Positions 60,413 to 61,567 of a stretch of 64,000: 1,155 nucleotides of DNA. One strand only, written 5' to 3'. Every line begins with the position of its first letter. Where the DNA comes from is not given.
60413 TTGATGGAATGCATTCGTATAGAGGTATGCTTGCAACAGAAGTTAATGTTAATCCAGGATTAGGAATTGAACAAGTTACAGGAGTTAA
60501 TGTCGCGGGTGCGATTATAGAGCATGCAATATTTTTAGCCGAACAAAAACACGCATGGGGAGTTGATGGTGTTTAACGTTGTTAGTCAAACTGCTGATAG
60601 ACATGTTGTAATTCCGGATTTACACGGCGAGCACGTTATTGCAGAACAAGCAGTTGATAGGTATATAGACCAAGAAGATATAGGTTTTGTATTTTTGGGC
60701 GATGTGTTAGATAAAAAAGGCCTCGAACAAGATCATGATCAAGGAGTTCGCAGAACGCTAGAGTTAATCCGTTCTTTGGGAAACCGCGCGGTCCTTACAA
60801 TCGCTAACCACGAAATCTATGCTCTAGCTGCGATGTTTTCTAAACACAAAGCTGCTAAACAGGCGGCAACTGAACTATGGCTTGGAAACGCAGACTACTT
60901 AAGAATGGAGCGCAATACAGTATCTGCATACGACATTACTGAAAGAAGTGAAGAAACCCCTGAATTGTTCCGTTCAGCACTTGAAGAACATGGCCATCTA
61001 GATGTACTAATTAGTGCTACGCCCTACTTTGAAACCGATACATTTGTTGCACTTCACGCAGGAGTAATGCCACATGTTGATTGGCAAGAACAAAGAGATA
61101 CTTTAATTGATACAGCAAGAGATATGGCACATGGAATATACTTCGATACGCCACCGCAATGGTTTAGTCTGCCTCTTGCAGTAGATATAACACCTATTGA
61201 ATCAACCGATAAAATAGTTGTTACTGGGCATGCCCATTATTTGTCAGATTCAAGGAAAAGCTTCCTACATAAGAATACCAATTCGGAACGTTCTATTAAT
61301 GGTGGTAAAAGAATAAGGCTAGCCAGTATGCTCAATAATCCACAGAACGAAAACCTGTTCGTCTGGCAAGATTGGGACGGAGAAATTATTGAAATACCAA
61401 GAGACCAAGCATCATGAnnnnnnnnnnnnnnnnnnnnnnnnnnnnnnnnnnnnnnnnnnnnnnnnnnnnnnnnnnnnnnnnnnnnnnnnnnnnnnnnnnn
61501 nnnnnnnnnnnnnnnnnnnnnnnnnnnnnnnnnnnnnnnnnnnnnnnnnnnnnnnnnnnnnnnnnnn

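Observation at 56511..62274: Uncharacterised, translationally coupled operon: giant MPE-motif protein + RimK-type ATP-grasp + PPP-type phosphatase + PP2C-type phosphatase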

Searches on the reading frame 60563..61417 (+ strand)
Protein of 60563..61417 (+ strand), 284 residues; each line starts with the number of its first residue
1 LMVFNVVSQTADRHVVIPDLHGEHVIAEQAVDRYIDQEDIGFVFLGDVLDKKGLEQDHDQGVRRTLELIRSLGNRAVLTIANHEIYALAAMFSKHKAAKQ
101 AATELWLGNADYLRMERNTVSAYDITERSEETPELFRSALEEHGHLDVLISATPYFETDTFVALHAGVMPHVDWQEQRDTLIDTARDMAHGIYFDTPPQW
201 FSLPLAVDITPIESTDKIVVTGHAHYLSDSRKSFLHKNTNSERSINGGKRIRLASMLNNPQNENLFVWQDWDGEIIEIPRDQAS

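Call 3: search_protein_families(library=pfam, proteins=[window:60563-61417:+], max_evalue=0.1)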
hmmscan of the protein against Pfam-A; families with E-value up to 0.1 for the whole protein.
window:60563-61417:+ (284 aa): 0 families

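Call 4: search_protein_families(library=ncbifam, proteins=[window:60563-61417:+], max_evalue=0.1)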
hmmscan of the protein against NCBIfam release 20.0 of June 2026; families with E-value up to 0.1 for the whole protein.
window:60563-61417:+ (284 aa): 2 families
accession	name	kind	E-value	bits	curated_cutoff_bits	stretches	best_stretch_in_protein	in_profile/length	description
NF001204.0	PRK00166.1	equivalog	0.00061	19.2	176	1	15-111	4-94/276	symmetrical bis(5'-nucleosyl)-tetraphosphatase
TIGR00668.1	apaH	equivalog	0.084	12.3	222.85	0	64-96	47-79/279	bis(5'-nucleosyl)-tetraphosphatase (symmetrical) ApaH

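Call 5: search_protein_families(library=padloc, proteins=[window:60563-61417:+], max_evalue=0.1)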
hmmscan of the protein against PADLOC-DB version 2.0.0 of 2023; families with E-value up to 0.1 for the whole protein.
window:60563-61417:+ (284 aa): 0 families

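Call 6: search_protein_families(library=phrogs, proteins=[window:60563-61417:+], max_evalue=0.1)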
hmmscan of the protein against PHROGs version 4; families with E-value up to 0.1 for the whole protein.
window:60563-61417:+ (284 aa): 1 family
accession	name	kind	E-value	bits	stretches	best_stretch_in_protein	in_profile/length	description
phrog_8238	-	DNA, RNA and nucleotide metabolism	9.2e-05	21.7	1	11-172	171-308/737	RNA ligase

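Call 62: search_solved_structures(query=window:60563-61417:+, max_evalue=1, show_alignments=1)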
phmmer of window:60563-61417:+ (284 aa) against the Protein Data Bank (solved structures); distinct sequences matched with E-value up to 1: 0.

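Call 65: find_homologous_proteins(query=window:60563-61417:+, max_evalue=0.001)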
Query window:60563-61417:+ (284 aa): 43 proteins with E <= 0.001 among 922 candidates.
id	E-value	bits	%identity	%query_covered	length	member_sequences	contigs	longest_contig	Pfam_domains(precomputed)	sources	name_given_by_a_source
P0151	1.2e-187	640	100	100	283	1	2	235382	-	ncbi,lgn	-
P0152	3.3e-99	350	56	100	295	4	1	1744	-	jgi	-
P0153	3.7e-98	347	56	100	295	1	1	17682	-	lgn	-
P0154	1.3e-96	341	55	98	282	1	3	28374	-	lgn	-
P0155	1.8e-96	341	56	99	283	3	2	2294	-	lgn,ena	-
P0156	2.0e-96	341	56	98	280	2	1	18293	PF00149.34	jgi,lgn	jgi:hypothetical protein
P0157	1.1e-95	338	55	99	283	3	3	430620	-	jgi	-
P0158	3.6e-94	333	54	98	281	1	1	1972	PF00149.34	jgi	-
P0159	9.4e-91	322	54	99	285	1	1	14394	-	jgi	jgi:hypothetical protein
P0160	3.8e-89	317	53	95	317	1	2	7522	PF00149.34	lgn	-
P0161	4.7e-89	317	53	98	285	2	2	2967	-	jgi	jgi:hypothetical protein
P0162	1.5e-86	308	49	99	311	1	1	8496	PF00149.34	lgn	-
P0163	7.0e-85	303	48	98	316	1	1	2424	PF00149.34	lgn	-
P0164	1.0e-82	296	49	97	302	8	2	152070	-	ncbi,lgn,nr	ncbi:hypothetical protein B7Y92_00295 [Candidatus Saccharibacteria bacterium 32-50-13]|nr:MAG: hypot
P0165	7.4e-82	293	50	98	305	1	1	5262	PF00149.34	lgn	-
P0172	5.0e-78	281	46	99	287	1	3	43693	PF00149.34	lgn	-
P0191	6.5e-54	201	40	99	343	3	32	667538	PF00149.34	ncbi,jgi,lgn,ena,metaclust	metaclust:\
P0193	7.6e-16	77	31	93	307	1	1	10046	-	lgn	-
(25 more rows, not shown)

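Call 69: search_solved_structures(query=A6, max_evalue=0.1, show_alignments=1)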
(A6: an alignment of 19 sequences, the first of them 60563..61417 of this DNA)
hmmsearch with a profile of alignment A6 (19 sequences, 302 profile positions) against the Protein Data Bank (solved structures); distinct sequences matched with E-value up to 0.1: 12.
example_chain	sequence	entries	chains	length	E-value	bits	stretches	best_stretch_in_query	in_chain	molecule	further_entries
5vjv_A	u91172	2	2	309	0.0057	19.1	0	177-248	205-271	Rhizobiales-like phosphatase 2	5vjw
4iyp_C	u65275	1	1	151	0.016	17.7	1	32-105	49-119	Serine/threonine-protein phosphatase 2A catalytic subunit alpha isoform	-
8so0_C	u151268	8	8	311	0.065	15.6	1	32-104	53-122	Serine/threonine-protein phosphatase 2A catalytic subunit alpha isoform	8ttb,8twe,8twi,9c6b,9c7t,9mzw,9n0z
4i5l_C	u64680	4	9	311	0.065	15.6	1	32-104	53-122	Serine/threonine-protein phosphatase 2A catalytic subunit alpha isoform, PP2A-alpha | Serine/threonine-protein phosphatase 2A catalytic subunit alpha isoform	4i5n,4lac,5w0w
2nyl_C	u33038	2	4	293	0.068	15.6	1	33-104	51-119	Serine/threonine-protein phosphatase 2A catalytic subunit alpha isoform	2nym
3p71_C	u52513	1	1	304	0.068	15.6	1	33-104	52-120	Serine/threonine-protein phosphatase 2A catalytic subunit alpha isoform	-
3c5w_C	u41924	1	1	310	0.069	15.6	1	32-104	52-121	PP2A C subunit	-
8uo5_C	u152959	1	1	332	0.07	15.5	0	33-104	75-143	Serine/threonine-protein phosphatase 2A catalytic subunit alpha isoform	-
2ie4_C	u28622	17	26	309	0.07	15.5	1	33-104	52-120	Serine/threonine-protein phosphatase 2A catalytic subunit alpha isoform | PP2A-C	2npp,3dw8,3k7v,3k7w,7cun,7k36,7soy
8uwb_C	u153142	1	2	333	0.071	15.5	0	33-104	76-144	Serine/threonine-protein phosphatase 2A 65 kDa regulatory subunit A alpha isoform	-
2ie3_C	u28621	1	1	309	0.071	15.5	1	33-104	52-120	Serine/threonine-protein phosphatase 2A catalytic subunit alpha isoform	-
9o04_D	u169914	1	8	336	0.073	15.5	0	33-104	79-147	Serine/threonine-protein phosphatase 2A catalytic subunit alpha isoform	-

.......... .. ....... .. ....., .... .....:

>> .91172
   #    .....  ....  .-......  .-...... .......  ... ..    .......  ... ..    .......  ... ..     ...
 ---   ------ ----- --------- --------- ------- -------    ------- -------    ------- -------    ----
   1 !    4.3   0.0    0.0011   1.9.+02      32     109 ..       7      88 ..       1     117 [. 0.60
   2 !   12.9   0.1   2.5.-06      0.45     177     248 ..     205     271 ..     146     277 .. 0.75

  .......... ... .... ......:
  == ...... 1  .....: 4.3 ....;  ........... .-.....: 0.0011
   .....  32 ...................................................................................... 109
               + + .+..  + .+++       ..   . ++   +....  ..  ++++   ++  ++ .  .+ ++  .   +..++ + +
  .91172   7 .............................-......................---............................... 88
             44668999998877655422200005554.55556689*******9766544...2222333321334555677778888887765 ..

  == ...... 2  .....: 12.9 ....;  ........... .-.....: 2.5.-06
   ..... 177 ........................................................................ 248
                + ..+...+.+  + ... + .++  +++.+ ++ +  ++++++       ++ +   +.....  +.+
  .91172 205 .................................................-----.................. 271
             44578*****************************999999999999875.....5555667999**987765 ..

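Call 77: find_encoding_contigs(protein=P0191, flank=6000, max_places=3)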
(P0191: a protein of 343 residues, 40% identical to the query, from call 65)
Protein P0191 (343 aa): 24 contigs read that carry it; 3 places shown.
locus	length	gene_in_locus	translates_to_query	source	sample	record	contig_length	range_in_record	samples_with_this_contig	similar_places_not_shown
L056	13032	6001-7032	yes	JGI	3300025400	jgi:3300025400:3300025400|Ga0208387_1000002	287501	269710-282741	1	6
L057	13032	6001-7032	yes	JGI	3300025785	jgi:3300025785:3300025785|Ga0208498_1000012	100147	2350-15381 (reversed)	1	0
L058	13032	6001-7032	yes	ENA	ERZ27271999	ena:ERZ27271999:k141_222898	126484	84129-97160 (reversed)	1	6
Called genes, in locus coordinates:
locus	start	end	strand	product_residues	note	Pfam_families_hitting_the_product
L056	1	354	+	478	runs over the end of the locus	PF04244:DPRP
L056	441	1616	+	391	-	-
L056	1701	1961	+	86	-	-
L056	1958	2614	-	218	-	PF24038:DUF7347 (weak), PF00293:NUDIX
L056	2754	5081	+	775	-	-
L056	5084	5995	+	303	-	PF14397:ATPgrasp_ST (faint), PF02655:ATP-grasp_3, PF08443:RimK, PF02955:GSH-S_ATP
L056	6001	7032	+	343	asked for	PF00149:Metallophos (weak)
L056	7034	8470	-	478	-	PF00478:IMPDH, PF03060:NMO (faint), PF00571:CBS (weak)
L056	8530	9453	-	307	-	PF00389:2-Hacid_dh, PF02826:2-Hacid_dh_C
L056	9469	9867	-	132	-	PF00293:NUDIX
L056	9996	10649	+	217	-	PF06197:DUF998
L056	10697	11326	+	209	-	PF01323:DSBA (weak), PF22234:Rv2466c-like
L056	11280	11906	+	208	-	PF04832:SOUL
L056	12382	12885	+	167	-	PF04471:Mrr_cat, PF22722:NA-iREase1 (weak)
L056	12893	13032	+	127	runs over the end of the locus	PF00293:NUDIX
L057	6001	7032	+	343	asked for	PF00149:Metallophos (weak)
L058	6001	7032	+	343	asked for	PF00149:Metallophos (weak)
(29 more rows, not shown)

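Call 78: find_encoding_contigs(protein=P0172, flank=6000, max_places=2)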
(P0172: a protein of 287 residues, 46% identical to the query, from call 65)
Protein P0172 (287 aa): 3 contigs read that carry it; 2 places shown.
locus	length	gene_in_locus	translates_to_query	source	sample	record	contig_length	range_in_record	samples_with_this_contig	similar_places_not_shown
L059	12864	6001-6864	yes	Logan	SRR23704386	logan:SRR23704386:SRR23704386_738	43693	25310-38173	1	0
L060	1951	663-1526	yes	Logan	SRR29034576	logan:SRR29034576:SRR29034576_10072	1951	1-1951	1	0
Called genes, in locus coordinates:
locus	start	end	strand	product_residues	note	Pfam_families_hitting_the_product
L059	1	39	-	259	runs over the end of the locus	PF03883:H2O2_YaaD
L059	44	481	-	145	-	PF00293:NUDIX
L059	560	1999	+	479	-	PF07690:MFS_1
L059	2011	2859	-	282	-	PF00293:NUDIX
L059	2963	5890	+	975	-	-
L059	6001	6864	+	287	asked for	PF00149:Metallophos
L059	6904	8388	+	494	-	-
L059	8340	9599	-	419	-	PF13439:Glyco_transf_4, PF13579:Glyco_trans_4_4, PF00534:Glycos_transf_1, PF13524:Glyco_trans_1_2 (weak), PF13692:Glyco_trans_1_4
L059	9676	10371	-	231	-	PF03372:Exo_endo_phos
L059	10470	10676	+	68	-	-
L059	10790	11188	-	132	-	-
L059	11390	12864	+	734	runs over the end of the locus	-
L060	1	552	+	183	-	?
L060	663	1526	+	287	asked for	PF00149:Metallophos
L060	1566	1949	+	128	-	?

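Call 81: list_cluster_members(proteins=[P0191, L056:7034-8470:-, L056:2754-5081:+, L056:5084-5995:+, L056:1958-2614:-, P0001, P0139, P0151])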
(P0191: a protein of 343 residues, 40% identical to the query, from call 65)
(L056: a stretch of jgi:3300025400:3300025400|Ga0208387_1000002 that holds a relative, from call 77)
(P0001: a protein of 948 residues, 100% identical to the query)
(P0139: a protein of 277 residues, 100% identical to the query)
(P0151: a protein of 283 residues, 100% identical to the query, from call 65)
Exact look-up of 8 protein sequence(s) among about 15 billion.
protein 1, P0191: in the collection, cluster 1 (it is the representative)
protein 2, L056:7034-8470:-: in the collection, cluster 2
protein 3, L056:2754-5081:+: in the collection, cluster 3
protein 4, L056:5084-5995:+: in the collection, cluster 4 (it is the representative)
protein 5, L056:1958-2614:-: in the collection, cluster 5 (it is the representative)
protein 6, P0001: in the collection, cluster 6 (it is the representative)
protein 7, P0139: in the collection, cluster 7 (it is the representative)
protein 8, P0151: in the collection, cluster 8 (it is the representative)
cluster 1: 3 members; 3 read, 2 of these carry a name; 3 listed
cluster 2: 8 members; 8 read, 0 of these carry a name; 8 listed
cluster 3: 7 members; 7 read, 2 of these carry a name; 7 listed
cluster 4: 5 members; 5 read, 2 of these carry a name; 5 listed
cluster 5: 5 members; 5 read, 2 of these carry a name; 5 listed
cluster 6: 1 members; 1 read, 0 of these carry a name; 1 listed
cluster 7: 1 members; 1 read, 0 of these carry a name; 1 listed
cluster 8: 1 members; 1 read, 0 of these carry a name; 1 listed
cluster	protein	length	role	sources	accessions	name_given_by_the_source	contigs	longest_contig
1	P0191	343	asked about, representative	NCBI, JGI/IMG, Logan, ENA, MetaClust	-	\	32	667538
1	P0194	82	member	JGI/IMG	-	hypothetical protein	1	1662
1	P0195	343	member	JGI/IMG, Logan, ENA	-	-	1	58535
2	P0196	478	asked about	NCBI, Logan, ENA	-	-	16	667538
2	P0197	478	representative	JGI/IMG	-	-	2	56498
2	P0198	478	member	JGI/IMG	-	-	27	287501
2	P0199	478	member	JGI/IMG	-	-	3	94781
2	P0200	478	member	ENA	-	-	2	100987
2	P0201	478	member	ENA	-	-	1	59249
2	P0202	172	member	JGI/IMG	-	-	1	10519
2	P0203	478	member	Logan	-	-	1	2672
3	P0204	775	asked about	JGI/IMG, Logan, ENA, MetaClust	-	\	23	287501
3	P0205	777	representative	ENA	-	-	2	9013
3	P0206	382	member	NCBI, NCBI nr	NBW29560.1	hypothetical protein EBR37_04225, partial [bacterium] | hypothetical protein [bacterium]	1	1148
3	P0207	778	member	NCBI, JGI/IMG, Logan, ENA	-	-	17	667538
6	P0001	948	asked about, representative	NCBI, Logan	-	-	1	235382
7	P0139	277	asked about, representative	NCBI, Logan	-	-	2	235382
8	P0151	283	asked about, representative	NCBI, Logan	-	-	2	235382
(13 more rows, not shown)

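Call 95: search_protein_families(library=pfam, proteins=[L059:6904-8388:+, L056:441-1616:+, L056:1701-1961:+], max_evalue=0.05)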
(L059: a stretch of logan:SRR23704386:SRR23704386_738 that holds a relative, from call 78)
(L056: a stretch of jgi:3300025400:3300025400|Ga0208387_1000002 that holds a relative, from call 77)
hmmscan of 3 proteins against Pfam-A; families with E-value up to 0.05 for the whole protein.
L059:6904-8388:+ (494 aa): 0 families

L056:441-1616:+ (391 aa): 2 families
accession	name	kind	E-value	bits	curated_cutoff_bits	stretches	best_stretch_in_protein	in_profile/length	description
PF01471.23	PG_binding_1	-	0.021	15.4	23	1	104-141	5-37/57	Putative peptidoglycan binding domain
PF17428.7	DUF5412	-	0.028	14.7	25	0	174-220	37-81/118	Family of unknown function (DUF5412)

L056:1701-1961:+ (86 aa): 1 family
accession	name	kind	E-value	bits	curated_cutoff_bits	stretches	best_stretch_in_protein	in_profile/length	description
PF01040.23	UbiA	-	0.007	16.1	34.2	1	10-75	90-155/250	UbiA prenyltransferase family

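Call 102: search_protein_families(library=phrogs, proteins=[L059:6904-8388:+], max_evalue=0.01)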
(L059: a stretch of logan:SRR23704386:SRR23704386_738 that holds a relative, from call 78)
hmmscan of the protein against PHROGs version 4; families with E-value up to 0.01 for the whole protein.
L059:6904-8388:+ (494 aa): 0 families

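Call 116: find_encoding_contigs(protein=P0193, flank=7000, max_places=2)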
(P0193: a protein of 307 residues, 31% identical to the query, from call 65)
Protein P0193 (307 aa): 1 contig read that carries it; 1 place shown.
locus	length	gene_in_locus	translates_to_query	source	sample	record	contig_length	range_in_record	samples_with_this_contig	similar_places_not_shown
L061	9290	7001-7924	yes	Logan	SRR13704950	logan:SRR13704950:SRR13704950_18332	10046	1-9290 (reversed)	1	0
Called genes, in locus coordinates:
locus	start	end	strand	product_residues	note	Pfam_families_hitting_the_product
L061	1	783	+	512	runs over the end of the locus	?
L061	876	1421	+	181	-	-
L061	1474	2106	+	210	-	-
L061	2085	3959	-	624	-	PF00122:E1-E2_ATPase, PF00702:Hydrolase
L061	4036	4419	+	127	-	-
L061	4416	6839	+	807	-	PF00004:AAA, PF13173:AAA_14 (weak), PF13191:AAA_16 (weak), PF13401:AAA_22 (weak), PF17871:AAA_lid_9 (weak), PF07724:AAA_2, PF07728:AAA_5, PF10431:ClpB_D2-small, +4 more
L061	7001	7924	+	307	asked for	-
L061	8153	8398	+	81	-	PF04014:MazE_antitoxin (weak)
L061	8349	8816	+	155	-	PF01850:PIN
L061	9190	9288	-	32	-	?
